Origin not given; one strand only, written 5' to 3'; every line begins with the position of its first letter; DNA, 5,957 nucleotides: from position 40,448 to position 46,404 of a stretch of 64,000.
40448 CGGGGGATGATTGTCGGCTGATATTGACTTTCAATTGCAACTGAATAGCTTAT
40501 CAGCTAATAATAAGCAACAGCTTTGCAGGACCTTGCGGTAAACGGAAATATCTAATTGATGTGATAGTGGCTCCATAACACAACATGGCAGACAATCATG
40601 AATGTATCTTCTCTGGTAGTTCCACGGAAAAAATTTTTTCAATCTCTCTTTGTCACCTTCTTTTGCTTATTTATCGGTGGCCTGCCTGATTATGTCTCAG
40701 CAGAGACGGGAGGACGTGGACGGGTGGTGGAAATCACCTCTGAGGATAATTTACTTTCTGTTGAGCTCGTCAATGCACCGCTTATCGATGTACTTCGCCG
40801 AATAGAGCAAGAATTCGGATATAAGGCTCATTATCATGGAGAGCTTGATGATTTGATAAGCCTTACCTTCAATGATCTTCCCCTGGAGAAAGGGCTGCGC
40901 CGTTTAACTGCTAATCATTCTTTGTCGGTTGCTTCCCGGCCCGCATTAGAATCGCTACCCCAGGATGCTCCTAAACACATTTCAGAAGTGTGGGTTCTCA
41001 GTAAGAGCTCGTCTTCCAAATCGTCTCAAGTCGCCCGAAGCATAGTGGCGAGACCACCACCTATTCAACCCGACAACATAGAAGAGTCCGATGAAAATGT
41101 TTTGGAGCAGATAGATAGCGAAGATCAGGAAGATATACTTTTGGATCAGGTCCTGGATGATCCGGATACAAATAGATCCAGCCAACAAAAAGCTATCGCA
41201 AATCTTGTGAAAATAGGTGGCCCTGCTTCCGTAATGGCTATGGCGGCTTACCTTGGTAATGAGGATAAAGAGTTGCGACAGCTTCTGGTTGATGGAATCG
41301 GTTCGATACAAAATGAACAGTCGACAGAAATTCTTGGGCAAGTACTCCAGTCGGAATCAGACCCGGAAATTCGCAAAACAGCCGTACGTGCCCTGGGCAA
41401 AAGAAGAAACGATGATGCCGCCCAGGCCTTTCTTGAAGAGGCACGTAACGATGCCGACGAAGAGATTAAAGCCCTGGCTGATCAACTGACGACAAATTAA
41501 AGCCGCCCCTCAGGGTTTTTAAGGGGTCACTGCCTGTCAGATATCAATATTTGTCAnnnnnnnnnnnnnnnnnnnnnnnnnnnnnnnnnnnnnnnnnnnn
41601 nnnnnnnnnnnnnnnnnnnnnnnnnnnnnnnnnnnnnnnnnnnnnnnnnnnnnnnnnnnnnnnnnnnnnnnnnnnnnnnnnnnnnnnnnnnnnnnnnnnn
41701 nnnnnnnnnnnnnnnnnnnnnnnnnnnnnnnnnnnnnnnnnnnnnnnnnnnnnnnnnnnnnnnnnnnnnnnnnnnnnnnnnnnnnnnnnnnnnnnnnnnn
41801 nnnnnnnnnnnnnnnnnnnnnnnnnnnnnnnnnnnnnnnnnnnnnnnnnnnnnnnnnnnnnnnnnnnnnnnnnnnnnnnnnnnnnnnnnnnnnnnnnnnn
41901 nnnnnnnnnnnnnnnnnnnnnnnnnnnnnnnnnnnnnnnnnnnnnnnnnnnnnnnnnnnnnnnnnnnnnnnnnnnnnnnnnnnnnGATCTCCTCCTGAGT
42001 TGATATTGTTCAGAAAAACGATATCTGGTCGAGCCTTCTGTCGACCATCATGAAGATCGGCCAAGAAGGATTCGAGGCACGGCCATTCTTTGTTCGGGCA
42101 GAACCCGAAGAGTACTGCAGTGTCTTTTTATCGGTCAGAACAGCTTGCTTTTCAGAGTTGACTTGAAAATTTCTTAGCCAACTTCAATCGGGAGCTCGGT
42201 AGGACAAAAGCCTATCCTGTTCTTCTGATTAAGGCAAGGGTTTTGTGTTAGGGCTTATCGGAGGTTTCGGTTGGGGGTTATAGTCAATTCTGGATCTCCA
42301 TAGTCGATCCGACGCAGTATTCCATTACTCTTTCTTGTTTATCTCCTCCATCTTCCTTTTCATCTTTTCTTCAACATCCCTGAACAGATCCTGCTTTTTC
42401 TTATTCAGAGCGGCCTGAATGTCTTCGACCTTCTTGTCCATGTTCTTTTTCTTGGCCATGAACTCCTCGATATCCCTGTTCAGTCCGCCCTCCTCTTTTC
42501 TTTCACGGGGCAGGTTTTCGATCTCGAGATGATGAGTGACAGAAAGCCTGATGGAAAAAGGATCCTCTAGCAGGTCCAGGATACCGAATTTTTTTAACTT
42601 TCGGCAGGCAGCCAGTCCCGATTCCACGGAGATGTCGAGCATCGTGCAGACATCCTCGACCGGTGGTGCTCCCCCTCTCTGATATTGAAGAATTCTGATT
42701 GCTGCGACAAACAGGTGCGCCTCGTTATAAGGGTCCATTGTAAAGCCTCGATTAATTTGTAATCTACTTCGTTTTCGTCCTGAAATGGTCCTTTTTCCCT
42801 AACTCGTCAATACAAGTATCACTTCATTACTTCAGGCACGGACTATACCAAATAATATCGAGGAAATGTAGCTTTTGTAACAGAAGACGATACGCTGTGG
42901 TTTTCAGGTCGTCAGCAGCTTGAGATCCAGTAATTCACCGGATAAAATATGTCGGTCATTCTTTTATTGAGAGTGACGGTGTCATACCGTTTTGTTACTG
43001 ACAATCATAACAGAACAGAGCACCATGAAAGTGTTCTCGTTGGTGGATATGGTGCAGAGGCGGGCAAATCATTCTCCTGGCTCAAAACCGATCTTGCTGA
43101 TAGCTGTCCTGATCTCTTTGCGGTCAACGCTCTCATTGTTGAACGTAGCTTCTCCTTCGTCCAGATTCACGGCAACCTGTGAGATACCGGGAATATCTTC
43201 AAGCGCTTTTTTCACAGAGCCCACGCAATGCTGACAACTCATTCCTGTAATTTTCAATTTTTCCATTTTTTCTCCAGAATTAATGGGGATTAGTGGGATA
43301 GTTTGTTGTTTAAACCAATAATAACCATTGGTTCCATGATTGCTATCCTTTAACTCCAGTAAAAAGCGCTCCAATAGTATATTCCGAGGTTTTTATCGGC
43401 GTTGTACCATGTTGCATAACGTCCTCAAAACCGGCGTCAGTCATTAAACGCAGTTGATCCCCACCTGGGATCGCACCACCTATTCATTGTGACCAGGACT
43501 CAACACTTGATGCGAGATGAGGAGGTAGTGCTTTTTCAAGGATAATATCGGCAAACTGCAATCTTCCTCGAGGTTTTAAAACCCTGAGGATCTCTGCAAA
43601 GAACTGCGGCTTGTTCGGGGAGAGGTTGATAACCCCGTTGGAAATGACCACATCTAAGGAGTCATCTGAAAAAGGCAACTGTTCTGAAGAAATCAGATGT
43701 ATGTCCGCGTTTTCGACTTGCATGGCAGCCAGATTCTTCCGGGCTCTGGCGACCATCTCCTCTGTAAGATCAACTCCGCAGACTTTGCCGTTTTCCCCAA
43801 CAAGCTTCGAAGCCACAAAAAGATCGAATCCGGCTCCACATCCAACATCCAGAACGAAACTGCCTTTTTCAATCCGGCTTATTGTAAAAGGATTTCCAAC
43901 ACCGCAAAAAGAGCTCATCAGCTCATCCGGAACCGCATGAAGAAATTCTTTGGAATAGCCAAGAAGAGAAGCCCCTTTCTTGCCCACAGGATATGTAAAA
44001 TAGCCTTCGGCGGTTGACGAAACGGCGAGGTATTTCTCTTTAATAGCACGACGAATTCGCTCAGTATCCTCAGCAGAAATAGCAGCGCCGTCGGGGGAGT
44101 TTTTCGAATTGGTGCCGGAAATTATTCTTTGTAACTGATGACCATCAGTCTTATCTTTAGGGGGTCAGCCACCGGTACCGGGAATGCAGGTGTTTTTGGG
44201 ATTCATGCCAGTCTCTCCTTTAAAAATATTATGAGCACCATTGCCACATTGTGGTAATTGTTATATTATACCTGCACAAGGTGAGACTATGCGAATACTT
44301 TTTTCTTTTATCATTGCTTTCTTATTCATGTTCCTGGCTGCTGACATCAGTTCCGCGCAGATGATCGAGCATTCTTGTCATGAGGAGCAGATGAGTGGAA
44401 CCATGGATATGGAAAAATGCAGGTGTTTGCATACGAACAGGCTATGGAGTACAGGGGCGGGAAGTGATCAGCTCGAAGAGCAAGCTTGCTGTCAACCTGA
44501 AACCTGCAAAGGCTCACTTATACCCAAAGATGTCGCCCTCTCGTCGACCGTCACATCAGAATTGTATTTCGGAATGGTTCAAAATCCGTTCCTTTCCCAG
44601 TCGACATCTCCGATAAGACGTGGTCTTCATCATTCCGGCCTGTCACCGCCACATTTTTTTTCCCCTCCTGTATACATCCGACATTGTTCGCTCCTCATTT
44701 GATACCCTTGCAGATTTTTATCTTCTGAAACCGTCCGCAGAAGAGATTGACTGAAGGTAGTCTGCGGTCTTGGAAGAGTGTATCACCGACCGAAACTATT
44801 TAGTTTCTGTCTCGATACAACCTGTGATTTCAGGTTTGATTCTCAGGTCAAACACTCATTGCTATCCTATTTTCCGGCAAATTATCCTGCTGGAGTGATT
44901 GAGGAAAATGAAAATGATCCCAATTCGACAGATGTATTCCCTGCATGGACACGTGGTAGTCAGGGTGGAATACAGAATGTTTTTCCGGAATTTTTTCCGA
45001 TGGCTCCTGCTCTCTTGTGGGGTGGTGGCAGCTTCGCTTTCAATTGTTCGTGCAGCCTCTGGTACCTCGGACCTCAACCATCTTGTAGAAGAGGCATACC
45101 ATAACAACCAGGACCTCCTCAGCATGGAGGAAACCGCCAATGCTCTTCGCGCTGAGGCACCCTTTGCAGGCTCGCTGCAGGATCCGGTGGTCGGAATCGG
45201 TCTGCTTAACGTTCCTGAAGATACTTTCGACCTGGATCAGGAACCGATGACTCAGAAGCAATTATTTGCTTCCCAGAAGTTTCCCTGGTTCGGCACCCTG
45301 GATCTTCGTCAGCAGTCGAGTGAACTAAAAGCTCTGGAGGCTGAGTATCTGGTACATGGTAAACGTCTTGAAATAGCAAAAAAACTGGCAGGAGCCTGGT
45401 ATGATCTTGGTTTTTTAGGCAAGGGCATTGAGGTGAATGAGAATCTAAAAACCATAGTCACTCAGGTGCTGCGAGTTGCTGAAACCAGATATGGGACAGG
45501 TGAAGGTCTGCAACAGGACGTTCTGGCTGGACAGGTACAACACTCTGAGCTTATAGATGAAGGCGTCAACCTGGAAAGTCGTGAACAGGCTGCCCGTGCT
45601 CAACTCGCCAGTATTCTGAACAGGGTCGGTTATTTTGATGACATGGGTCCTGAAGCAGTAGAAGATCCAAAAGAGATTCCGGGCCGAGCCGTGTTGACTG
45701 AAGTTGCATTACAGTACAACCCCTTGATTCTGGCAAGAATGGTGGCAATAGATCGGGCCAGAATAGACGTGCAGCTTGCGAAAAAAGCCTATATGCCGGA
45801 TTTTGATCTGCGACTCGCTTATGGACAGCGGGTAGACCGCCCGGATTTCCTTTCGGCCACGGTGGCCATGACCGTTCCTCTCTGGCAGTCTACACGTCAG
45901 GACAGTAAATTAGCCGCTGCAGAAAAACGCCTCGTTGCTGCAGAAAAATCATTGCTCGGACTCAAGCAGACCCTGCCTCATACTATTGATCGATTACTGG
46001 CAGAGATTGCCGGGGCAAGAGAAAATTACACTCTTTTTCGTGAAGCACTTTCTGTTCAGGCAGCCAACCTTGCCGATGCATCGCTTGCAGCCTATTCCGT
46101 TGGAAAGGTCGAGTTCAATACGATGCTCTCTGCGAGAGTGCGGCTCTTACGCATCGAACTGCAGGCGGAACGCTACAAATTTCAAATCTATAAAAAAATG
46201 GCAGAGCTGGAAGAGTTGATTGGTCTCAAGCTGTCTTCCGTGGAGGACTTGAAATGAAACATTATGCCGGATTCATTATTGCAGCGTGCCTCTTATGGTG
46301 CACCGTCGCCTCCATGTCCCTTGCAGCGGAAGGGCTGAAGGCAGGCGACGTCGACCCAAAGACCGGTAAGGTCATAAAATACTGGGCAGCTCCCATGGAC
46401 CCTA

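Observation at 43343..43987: Hidden selenocysteine at the catalytic Cys position of an ArsM-like methyltransferase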

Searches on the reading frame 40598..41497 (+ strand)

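Call 44: search_protein_families(library=pfam, proteins=[window:40598-41497:+], max_evalue=0.001)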
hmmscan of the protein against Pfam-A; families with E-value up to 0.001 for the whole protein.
window:40598-41497:+ (300 aa): 1 family
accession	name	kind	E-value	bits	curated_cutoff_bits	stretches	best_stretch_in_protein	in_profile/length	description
PF13646.12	HEAT_2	-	6.3e-15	55.7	27.7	1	217-294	6-83/88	HEAT repeats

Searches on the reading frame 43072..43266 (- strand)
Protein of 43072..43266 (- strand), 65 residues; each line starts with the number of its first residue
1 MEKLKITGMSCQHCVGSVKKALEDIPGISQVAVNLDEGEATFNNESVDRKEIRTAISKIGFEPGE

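Call 44: search_protein_families(library=pfam, proteins=[window:43072-43266:-], max_evalue=0.001)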
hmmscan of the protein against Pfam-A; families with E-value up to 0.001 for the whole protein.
window:43072-43266:- (65 aa): 1 family
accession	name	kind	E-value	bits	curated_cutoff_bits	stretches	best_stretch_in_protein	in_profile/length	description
PF00403.32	HMA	-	3.6e-15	56.5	24.8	1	4-62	2-62/62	Heavy-metal-associated domain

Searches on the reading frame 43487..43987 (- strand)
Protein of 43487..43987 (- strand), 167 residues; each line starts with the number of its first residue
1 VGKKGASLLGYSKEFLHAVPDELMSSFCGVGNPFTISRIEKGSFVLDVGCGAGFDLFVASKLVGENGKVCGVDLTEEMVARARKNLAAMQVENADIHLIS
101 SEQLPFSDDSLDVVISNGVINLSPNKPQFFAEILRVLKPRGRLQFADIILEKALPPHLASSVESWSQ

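Call 46: find_encoding_contigs(protein=window:43487-43987:-, flank=10000, max_places=4)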
Protein seq(167 aa) (167 aa): no gene with exactly this product is on record in the collection.

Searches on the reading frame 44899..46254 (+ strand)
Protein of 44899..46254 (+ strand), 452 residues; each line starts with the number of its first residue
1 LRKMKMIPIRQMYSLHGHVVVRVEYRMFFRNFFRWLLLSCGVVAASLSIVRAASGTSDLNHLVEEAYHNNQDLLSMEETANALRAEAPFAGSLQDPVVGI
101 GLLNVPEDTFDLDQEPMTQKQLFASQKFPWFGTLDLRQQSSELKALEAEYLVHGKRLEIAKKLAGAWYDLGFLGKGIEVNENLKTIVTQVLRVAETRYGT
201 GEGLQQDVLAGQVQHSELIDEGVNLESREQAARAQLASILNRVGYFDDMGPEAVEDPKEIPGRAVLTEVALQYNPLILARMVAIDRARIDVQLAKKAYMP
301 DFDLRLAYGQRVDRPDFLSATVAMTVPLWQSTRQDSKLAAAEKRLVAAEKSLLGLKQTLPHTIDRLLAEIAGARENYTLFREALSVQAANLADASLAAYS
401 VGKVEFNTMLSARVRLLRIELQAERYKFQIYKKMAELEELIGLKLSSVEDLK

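Call 44: search_protein_families(library=pfam, proteins=[window:44899-46254:+], max_evalue=0.001)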
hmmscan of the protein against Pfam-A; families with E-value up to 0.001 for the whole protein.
window:44899-46254:+ (452 aa): 1 family
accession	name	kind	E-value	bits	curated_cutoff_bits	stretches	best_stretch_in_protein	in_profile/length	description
PF02321.23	OEP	-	3.6e-33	115.4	22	2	269-442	7-187/187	Outer membrane efflux protein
